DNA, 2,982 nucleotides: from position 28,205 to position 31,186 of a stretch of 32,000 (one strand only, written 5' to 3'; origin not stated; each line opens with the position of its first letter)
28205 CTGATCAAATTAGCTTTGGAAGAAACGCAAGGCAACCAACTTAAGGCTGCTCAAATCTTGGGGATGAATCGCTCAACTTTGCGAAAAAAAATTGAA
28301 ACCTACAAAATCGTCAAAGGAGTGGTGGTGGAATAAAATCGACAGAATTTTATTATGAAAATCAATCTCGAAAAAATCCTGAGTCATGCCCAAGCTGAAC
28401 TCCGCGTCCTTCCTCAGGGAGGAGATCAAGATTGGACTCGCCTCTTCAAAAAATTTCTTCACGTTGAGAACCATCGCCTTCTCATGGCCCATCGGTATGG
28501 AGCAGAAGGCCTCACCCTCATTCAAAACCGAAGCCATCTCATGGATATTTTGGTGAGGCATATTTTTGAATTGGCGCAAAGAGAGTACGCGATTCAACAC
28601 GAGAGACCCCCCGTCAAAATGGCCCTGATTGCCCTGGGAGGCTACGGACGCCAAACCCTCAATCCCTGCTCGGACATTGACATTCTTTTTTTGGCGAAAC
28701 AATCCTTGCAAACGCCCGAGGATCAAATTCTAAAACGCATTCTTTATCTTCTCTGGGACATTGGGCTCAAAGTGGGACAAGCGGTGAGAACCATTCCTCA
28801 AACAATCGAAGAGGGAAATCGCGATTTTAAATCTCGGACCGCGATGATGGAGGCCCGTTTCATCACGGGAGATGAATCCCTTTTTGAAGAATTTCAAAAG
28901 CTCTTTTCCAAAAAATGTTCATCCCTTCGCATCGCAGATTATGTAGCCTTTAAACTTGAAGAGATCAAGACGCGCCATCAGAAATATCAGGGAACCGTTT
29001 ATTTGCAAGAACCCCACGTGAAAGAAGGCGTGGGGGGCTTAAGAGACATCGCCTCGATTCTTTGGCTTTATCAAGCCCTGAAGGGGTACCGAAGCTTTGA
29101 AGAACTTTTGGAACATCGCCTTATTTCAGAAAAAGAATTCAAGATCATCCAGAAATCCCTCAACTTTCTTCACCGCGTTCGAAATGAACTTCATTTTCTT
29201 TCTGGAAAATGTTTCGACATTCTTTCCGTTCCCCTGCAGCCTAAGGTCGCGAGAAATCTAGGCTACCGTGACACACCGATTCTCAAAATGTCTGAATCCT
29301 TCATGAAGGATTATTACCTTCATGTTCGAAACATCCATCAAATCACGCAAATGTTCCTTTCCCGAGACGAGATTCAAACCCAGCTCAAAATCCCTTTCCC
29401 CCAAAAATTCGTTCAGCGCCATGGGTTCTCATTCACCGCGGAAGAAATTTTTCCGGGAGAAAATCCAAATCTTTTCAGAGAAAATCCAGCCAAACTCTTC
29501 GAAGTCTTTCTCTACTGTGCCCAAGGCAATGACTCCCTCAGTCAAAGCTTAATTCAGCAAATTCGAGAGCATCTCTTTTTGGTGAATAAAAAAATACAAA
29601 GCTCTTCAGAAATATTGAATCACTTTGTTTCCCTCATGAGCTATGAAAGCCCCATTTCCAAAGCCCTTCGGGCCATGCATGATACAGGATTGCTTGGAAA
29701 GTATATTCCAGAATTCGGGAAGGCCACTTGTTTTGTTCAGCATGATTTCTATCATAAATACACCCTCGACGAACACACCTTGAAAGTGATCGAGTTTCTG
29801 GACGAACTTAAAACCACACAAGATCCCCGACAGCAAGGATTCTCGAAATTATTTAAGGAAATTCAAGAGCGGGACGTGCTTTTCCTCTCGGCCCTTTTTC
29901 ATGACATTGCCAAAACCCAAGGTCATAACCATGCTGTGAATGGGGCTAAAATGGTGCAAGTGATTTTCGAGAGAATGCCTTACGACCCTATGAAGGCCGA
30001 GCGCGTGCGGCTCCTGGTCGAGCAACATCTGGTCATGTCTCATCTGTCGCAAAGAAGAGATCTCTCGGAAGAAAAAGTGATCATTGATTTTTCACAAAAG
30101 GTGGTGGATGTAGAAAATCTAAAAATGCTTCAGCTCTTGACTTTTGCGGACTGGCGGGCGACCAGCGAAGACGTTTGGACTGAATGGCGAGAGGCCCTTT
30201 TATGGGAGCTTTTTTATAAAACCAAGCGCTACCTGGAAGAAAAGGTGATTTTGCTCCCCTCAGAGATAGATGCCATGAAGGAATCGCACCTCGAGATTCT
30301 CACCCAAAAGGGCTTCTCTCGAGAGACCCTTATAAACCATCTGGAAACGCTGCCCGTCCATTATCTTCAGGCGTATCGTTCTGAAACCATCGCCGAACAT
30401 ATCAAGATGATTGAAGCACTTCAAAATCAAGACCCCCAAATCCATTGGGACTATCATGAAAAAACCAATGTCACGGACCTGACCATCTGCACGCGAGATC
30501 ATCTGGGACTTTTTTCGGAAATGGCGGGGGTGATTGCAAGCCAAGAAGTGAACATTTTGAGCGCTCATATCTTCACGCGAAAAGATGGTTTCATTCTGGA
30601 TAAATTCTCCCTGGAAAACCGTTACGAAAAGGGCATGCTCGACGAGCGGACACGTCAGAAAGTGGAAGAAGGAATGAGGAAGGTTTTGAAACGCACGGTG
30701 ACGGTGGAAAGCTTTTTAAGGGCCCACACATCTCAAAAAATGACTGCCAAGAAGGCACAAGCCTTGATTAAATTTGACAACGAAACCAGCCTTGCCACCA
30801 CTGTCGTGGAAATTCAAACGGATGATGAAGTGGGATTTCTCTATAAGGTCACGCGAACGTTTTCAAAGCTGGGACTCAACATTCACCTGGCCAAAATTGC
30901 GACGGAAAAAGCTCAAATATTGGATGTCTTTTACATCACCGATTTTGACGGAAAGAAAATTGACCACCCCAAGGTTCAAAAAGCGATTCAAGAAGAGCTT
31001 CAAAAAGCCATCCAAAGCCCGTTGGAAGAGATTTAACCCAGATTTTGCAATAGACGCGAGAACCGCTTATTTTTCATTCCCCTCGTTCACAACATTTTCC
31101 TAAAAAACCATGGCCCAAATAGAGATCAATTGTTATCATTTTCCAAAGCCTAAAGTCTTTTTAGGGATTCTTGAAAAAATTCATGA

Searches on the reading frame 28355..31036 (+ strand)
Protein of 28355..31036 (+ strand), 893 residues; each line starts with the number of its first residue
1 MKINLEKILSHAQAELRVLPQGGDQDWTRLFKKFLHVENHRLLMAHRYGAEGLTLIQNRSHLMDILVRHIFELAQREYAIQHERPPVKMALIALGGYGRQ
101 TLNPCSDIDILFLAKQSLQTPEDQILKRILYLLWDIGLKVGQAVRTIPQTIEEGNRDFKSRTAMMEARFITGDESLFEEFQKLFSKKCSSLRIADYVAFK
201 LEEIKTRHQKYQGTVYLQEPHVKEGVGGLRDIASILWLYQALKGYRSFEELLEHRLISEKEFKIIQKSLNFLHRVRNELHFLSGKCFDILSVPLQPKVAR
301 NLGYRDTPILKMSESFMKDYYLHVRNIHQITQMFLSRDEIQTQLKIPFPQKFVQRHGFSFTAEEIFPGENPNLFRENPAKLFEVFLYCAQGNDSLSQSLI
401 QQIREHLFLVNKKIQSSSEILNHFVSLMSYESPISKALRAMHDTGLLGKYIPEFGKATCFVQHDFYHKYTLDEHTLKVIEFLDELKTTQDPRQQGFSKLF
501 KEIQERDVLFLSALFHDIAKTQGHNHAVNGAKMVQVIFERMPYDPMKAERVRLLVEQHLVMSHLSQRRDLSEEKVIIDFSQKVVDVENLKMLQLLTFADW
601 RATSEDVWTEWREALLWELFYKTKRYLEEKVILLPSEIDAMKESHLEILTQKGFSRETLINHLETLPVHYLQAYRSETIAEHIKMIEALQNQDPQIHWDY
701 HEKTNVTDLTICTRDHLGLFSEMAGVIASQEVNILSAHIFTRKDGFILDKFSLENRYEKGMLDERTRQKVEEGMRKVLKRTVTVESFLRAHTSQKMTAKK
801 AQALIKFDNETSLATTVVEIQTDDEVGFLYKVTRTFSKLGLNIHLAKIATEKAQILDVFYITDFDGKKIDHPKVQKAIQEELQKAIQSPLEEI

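Call 20: search_protein_families(library=pfam, proteins=[window:28355-31036:+], max_evalue=0.001)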
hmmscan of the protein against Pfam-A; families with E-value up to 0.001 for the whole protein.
window:28355-31036:+ (893 aa): 9 families
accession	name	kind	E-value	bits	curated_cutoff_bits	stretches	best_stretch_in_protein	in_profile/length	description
PF08335.16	GlnD_UR_UTase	-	4.3e-35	121.2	21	1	200-335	6-141/141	GlnD PII-uridylyltransferase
PF24931.1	ACT_ACR9_3rd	-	8e-13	48.7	27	1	805-890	2-88/98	ACR9-like, ACT-like domain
PF01842.31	ACT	-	6.8e-12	45.4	27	1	816-879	1-62/66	ACT domain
PF01966.28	HD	-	2.6e-08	34.6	22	1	472-578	2-108/116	HD domain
PF22754.3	bHLH-TF_ACT-like_plant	-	3e-07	31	27.6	1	815-880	10-73/75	Plant bHLH transcription factor, ACT-like domain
PF13291.12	ACT_4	-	2.8e-06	28.4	27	0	707-752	7-53/80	ACT domain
PF22629.2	ACT_AHAS_ss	-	0.00022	21.8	27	0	709-745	1-37/67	AHAS small subunit-like ACT domain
PF03445.19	DUF294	-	0.00036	20.9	21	1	53-126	18-87/138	Putative nucleotidyltransferase DUF294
PF01909.29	NTP_transf_2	-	0.00089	20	21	0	88-168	14-91/93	Nucleotidyltransferase domain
